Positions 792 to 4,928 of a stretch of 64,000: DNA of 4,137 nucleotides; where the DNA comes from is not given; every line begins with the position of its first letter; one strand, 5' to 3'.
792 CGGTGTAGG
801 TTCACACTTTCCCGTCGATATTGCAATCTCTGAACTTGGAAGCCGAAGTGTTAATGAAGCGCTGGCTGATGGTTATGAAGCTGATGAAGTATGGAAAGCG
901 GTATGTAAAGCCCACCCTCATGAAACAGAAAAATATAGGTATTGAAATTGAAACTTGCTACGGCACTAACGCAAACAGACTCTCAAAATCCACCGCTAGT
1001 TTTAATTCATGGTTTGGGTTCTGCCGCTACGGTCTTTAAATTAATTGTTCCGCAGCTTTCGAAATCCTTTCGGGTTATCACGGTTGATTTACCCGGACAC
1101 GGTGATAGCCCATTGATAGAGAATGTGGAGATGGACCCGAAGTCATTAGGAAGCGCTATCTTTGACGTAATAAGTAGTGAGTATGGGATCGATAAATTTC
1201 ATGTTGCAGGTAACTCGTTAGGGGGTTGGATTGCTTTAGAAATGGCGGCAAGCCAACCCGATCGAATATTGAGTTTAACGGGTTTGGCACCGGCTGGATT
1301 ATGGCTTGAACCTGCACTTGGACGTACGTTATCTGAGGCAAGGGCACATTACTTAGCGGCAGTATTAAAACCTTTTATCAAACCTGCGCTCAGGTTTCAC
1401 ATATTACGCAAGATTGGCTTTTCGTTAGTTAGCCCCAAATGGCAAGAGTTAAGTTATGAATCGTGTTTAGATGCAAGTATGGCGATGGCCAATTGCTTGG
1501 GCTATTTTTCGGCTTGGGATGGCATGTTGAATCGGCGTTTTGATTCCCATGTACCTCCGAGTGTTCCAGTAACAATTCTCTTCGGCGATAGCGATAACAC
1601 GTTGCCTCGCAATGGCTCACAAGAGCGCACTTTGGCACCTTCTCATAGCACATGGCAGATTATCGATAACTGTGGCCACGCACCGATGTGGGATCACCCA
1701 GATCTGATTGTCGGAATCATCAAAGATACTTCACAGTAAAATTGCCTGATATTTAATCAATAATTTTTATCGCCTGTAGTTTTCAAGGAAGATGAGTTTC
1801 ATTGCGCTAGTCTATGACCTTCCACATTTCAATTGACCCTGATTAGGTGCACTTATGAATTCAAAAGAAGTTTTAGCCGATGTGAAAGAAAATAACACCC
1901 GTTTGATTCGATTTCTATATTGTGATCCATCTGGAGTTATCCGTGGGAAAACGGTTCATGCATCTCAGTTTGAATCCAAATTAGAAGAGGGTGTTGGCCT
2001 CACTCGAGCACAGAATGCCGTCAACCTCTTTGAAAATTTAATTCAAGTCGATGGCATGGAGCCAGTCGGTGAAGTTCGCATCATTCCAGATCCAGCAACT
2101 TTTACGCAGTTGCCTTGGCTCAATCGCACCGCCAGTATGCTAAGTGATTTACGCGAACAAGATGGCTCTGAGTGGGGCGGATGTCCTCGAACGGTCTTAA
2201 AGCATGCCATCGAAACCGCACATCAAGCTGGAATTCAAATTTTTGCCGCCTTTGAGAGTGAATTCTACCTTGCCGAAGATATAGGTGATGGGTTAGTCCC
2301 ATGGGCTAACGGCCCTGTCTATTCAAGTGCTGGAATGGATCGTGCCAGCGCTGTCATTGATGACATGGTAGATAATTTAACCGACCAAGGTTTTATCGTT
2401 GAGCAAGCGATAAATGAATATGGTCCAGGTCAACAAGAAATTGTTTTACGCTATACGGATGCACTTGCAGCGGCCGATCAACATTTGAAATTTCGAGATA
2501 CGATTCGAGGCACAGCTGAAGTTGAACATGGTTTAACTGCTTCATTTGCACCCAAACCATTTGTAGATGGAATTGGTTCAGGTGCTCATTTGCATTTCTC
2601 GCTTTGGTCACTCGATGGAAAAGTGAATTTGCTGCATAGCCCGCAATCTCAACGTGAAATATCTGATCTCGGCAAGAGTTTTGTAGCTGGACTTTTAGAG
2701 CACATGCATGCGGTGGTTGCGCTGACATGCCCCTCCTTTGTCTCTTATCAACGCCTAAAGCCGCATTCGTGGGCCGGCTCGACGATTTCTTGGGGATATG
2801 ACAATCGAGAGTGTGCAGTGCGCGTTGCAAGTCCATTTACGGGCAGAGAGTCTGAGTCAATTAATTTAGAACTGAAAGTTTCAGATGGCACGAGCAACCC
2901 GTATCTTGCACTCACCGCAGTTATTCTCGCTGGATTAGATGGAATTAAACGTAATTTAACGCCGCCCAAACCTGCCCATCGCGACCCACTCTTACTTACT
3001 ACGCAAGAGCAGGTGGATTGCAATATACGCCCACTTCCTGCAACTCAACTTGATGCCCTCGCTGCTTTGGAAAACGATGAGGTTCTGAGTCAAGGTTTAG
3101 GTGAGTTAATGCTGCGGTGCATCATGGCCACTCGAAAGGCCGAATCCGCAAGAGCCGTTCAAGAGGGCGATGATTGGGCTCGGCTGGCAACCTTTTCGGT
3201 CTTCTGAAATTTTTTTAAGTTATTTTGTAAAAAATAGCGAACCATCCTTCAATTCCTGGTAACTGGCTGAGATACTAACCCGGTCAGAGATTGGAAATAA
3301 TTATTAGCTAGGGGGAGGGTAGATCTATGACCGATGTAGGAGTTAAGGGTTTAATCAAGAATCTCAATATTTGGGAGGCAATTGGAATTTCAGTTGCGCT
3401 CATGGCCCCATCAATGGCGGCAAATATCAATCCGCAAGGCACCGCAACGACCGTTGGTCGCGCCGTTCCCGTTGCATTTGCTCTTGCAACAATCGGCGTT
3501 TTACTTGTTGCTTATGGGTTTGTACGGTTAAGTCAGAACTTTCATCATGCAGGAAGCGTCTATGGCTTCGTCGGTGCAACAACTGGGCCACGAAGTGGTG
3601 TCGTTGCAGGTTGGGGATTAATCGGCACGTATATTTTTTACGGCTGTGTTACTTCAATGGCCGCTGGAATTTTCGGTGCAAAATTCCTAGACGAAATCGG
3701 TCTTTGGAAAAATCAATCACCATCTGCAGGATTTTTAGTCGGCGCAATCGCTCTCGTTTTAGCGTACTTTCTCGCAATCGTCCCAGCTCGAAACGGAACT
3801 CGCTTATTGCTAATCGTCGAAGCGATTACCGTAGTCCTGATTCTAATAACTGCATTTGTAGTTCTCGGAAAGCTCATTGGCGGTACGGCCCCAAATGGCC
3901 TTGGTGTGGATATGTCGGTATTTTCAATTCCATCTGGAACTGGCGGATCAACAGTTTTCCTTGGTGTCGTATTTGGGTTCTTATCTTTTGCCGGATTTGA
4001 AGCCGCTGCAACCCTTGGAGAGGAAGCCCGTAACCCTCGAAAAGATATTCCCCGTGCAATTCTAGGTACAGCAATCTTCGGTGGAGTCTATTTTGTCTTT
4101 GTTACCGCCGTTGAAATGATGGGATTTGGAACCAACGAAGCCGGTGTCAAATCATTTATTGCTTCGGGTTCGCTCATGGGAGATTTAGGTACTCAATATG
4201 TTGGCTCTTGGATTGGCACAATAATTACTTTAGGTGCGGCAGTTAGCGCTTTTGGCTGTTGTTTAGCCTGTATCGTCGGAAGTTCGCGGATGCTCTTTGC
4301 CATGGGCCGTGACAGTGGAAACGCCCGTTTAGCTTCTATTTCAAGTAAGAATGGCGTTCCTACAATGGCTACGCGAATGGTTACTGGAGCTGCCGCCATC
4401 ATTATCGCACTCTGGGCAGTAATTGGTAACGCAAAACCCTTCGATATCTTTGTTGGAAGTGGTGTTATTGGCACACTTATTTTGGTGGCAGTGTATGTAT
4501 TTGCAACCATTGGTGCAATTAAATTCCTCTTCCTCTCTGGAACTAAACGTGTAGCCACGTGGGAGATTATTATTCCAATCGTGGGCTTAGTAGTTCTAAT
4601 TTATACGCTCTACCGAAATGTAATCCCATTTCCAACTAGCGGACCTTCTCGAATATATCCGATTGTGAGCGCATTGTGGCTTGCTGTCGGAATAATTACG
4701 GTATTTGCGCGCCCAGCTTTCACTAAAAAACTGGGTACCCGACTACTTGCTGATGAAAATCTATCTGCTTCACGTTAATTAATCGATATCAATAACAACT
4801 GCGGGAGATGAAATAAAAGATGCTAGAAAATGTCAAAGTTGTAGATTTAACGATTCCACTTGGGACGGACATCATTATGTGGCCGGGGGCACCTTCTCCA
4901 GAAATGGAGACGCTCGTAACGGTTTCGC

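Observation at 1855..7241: Split FluG/NodGS-like module: GS-like ligase, APC permease, cyclase-family hydrolase, second GS-like gene and amidohydrolase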

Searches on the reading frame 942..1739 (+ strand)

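Call 4: search_protein_families(library=pfam, proteins=[window:942-1739:+], max_evalue=0.01)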
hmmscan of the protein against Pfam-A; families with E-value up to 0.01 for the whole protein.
window:942-1739:+ (265 aa): 6 families
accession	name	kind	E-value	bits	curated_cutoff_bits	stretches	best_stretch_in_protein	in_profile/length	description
PF00561.26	Abhydrolase_1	-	5.2e-23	82.4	25.8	1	17-253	1-245/245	alpha/beta hydrolase fold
PF12697.13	Abhydrolase_6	-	1.1e-21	78.9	26.3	1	19-257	1-215/217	Alpha/beta hydrolase family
PF12146.15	Hydrolase_4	-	2.7e-10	40.4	27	1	19-249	7-235/239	Serine aminopeptidase, S33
PF00975.26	Thioesterase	-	1.9e-08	35.2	26.4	1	18-121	2-98/226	Thioesterase domain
PF03096.20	Ndr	-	0.0012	18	23.3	1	36-256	49-268/283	Ndr family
PF00756.26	Esterase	-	0.0067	16.7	22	0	70-118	99-149/251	Putative esterase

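Call 5: search_protein_families(library=ncbifam, proteins=[window:942-1739:+], max_evalue=0.01)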
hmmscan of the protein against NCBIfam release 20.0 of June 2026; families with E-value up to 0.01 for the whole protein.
window:942-1739:+ (265 aa): 31 families (the best 25 are shown)
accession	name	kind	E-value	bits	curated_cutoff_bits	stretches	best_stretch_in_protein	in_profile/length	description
NF011457.0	PRK14875.1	equivalog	5.7e-30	104.5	307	1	11-263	127-368/372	acetoin dehydrogenase dihydrolipoyllysine-residue acetyltransferase subunit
NF051488.1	bifunc_PcaDC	exception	3.5e-26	92.2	390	1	10-115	7-109/375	bifunctional 3-oxoadipate enol-lactonase/4-carboxymuconolactone decarboxylase PcaDC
TIGR02427.1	protocat_pcaD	equivalog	4.4e-22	78.7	255.85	2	10-112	7-107/251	3-oxoadipate enol-lactonase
TIGR01738.1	bioH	equivalog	1.8e-21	76.9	206.95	1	16-116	4-97/245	pimeloyl-ACP methyl ester esterase BioH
TIGR03695.1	menH_SHCHC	equivalog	8.8e-20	71.2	208.55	1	16-112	2-99/252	2-succinyl-6-hydroxy-2,4-cyclohexadiene-1-carboxylate synthase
NF050089.1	i_nPHAscl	equivalog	2e-18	66.5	300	2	11-116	13-116/288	intracellular short-chain-length polyhydroxyalkanoate depolymerase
TIGR03056.1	bchO_mg_che_rel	equivalog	3.7e-17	62.2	172.55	1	14-263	26-276/278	alpha/beta fold hydrolase BchO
NF045632.1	hydroxlase_HsaD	equivalog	8.5e-16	57.7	400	1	13-246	31-270/290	4,5:9,10-diseco-3-hydroxy-5,9,17-trioxoandrosta-1(10),2-diene-4-oate hydrolase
TIGR03611.1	RutD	equivalog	7e-13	48.5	238.5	1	11-115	8-111/258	pyrimidine utilization protein D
NF007954.0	PRK10673.1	equivalog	9.5e-13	48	399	1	1-112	1-109/255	esterase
NF008340.0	PRK11126.1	equivalog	2.8e-11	43.1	261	1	9-108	7-102/255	2-succinyl-6-hydroxy-2,4-cyclohexadiene-1-carboxylate synthase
NF007674.0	PRK10349.1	equivalog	8.8e-11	41.9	449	1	15-116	12-106/256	pimeloyl-ACP methyl ester esterase BioH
TIGR03343.1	biphenyl_bphD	equivalog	3.3e-09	36.4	462.15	1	20-254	34-270/282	2-hydroxy-6-oxo-6-phenylhexa-2,4-dienoate hydrolase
NF004514.1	PRK05855.1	equivalog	1.2e-08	34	455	1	9-261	15-284/578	SDR family oxidoreductase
NF058580.1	lipase_V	equivalog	3.2e-08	33.5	300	1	13-103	22-109/230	EstV family lipase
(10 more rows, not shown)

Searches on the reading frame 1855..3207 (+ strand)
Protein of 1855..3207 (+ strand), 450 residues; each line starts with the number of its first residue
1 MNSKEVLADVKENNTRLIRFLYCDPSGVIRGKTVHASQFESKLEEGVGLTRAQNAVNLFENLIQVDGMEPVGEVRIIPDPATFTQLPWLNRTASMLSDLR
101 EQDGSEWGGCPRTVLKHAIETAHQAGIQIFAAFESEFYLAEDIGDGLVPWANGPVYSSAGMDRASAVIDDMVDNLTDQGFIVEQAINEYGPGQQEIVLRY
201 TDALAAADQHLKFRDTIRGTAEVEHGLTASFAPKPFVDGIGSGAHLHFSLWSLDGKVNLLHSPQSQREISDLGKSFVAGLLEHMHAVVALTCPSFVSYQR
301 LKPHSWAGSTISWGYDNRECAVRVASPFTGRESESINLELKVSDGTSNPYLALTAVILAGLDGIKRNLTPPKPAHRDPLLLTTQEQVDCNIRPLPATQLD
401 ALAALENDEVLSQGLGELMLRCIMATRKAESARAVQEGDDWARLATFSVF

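Call 4: search_protein_families(library=pfam, proteins=[window:1855-3207:+], max_evalue=0.01)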
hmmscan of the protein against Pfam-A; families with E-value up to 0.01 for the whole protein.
window:1855-3207:+ (450 aa): 3 families
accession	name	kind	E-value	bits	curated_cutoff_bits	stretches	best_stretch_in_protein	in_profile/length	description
PF00120.29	Gln-synt_C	-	9.7e-91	304.8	24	1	109-441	2-339/344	Glutamine synthetase, catalytic domain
PF16952.10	Gln-synt_N_2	-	8.9e-23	80.7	35.7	1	2-107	2-112/112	Glutamine synthetase N-terminal domain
PF03951.24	Gln-synt_N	-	0.0028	17.7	33.4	0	15-48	2-36/82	Glutamine synthetase, beta-Grasp domain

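Call 5: search_protein_families(library=ncbifam, proteins=[window:1855-3207:+], max_evalue=0.01)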
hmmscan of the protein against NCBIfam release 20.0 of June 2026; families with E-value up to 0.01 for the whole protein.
window:1855-3207:+ (450 aa): 5 families
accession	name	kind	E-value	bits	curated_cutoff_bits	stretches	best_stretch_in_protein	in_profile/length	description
NF045547.1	GGputSyn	equivalog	2.8e-127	425.1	650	1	3-441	2-437/438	gamma-glutamylputrescine synthetase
TIGR00653.1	GlnA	equivalog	8.3e-72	242.4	429.15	2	156-438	175-452/462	type I glutamate--ammonia ligase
TIGR03105.1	gln_synth_III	equivalog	1.1e-70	238.4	469.6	1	10-438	5-425/435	type III glutamate--ammonia ligase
NF007006.0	PRK09469.1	equivalog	1.9e-31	109.1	845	1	149-414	174-432/469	glutamate--ammonia ligase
NF041605.1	gln_syn_GlnII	equivalog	0.00091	18.4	500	1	146-252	126-234/333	glutamine synthetase GlnII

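Call 6: search_solved_structures(query=window:1855-3207:+, max_evalue=1e-20, show_alignments=2)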
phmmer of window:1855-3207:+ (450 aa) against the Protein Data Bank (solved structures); distinct sequences matched with E-value up to 1e-20: 37.
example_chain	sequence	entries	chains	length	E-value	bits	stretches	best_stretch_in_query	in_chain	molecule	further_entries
8oow_A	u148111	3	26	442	1.5e-61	211.9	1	4-427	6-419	Glutamine synthetase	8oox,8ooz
8ool_A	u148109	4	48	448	1.3e-60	208.8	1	4-443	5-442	Glutamine synthetase from Methanothermococcus thermolithotrophicus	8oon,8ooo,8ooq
4hpp_A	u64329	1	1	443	2.3e-60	208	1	15-440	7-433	Probable glutamine synthetase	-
7tdp_A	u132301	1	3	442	6e-56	193.4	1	5-425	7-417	Glutamine synthetase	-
7tfa_B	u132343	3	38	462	7.1e-56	193.2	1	5-425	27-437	Glutamine synthetase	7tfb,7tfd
8s59_O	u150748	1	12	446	3.1e-53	184.5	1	4-428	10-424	Glutamine synthetase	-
8tfb_A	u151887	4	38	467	3.7e-53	184.2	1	4-428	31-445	Glutamine synthetase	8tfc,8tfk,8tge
8ufj_A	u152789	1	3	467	1.2e-51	179.2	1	4-428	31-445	Glutamine synthetase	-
4lnf_A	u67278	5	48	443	2e-50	175.2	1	9-430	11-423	Glutamine synthetase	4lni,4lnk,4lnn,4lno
4s0r_A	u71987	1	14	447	2.1e-50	175.2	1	9-430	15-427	Glutamine synthetase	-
7ten_A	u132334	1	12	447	2.2e-50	175.1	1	6-426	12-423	Glutamine synthetase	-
7tfc_A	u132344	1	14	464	2.4e-50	175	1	9-430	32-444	Glutamine synthetase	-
7tf9_A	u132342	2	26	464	2.5e-50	174.9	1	6-426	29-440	Glutamine synthetase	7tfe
7tdv_A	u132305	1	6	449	8.9e-49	169.8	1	5-426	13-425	Glutamine synthetase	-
7tf6_A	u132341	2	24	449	2.3e-48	168.4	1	8-426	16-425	Glutamine synthetase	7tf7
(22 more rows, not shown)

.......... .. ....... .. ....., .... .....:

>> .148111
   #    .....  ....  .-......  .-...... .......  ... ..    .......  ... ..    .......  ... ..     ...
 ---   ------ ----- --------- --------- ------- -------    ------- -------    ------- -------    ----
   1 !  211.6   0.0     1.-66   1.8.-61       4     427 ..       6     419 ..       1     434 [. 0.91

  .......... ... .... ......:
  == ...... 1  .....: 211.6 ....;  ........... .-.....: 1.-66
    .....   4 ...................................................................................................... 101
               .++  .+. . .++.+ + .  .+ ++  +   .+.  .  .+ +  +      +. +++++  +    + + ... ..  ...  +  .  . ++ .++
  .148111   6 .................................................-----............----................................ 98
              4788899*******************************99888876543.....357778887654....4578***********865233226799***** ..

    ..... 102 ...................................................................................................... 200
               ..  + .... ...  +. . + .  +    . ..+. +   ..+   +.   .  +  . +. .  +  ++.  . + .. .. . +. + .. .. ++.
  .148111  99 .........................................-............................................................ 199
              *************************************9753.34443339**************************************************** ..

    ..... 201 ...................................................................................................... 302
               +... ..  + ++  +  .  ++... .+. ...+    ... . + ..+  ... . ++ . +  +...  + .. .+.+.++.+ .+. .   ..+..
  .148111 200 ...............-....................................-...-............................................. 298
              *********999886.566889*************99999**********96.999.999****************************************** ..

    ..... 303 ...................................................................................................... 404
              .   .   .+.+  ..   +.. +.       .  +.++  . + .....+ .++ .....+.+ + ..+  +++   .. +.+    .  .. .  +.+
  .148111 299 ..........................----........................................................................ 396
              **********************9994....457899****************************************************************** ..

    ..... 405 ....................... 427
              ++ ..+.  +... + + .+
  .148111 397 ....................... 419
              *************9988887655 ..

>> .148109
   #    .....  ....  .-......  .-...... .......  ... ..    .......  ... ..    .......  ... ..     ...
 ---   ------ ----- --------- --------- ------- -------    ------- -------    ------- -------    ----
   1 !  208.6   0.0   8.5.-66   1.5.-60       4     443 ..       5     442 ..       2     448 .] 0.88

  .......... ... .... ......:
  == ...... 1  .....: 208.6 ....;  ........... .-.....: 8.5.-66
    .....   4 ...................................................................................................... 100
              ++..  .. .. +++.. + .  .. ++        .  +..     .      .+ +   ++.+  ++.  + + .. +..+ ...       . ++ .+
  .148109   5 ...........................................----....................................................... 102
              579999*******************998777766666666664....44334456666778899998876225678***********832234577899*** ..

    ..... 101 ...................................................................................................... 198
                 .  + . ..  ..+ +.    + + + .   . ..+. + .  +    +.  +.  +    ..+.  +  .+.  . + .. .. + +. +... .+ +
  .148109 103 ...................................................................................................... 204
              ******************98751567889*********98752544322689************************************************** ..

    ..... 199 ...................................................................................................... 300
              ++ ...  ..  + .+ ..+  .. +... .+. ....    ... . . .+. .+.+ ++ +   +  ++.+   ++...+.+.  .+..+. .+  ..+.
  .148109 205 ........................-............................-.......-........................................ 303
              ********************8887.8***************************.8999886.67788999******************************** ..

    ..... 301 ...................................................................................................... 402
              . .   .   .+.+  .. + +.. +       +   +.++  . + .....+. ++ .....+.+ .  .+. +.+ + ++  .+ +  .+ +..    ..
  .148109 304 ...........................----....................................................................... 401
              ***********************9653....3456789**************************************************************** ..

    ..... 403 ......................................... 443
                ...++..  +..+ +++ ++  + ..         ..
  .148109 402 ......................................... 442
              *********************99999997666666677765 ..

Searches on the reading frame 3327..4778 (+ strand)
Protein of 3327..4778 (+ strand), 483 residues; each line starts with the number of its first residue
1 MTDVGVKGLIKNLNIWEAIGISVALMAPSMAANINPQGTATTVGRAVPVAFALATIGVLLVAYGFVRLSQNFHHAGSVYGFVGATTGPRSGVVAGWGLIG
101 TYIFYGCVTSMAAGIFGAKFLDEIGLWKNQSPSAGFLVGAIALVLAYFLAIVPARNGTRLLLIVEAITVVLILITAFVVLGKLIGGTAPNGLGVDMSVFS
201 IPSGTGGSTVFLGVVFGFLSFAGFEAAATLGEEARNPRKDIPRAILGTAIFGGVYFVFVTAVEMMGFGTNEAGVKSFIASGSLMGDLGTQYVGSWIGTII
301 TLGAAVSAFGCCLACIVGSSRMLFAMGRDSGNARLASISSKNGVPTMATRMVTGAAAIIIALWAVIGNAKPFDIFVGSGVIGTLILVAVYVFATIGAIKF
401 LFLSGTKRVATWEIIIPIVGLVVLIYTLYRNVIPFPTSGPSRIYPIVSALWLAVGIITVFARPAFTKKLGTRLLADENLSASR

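Call 4: search_protein_families(library=pfam, proteins=[window:3327-4778:+], max_evalue=0.01)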
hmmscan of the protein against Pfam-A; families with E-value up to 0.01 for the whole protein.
window:3327-4778:+ (483 aa): 2 families
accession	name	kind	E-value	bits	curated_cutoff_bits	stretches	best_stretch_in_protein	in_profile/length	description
PF00324.27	AA_permease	-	1.3e-29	103.7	24.6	1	45-458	28-456/470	Amino acid permease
PF13520.12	AA_permease_2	-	4.1e-25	89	27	1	15-453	3-420/427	Amino acid permease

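Call 5: search_protein_families(library=ncbifam, proteins=[window:3327-4778:+], max_evalue=0.01)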
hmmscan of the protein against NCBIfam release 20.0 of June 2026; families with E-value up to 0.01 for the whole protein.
window:3327-4778:+ (483 aa): 11 families
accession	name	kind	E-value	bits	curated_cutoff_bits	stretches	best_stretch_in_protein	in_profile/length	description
TIGR00909.1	2A0306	subfamily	1.5e-28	99.9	556.8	1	10-429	2-405/429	amino acid transporter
NF053761.1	BrChAATpBcaP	equivalog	3.6e-18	65.8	690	1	38-461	49-450/460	branched-chain amino acid transporter BcaP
NF008245.0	PRK11021.1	equivalog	1.1e-17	64.2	284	1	11-403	6-369/419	L-methionine/branched-chain amino acid transporter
TIGR03428.1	ureacarb_perm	hypoth_equivalog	3.1e-13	49.4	740.45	1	45-395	47-394/475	permease, urea carboxylase system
TIGR00906.1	2A0303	subfamily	2e-09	36.4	681.7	1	11-363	31-398/602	cationic amino acid transport permease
NF053662.1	Glu_GABA_anti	equivalog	2.2e-09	36.8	640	1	22-463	6-439/468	glutamate/gamma-aminobutyrate antiporter GadC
TIGR00907.1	2A0304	subfamily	4.2e-08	32.5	598.3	1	9-433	10-439/482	amino acid permease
TIGR01773.1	GABAperm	equivalog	1.7e-07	30.4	678.1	1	41-389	41-378/452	GABA permease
TIGR00911.1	2A0308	subfamily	2.1e-07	29.8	701.8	1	11-408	46-421/505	L-type amino acid transporter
TIGR03813.2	Gln_GABA_anti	equivalog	2.7e-05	23.3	650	1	62-432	49-419/479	glutamine/gamma-aminobutyrate antiporter GadC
NF007602.0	PRK10249.1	equivalog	4e-05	22.7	851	1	42-391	51-385/458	phenylalanine transporter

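Call 46: search_solved_structures(query=window:3327-4778:+, max_evalue=0.00001)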
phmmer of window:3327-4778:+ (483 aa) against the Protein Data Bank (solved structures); distinct sequences matched with E-value up to 0.00001: 5.
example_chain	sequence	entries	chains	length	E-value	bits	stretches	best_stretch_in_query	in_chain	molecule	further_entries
9sqh_A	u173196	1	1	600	7.5e-12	48.1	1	41-391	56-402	Cationic amino acid transporter 4, vacuolar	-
9hjk_A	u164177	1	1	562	2.3e-11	46.6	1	42-391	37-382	Cationic amino acid transporter 4, vacuolar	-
5oqt_A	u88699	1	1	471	9.4e-09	37.9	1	36-460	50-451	Amino acid transporter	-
6f34_A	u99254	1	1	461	3.1e-08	36.2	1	36-459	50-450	Amino acid transporter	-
9uat_A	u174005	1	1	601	3.3e-06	29.5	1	40-364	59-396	High affinity cationic amino acid transporter 1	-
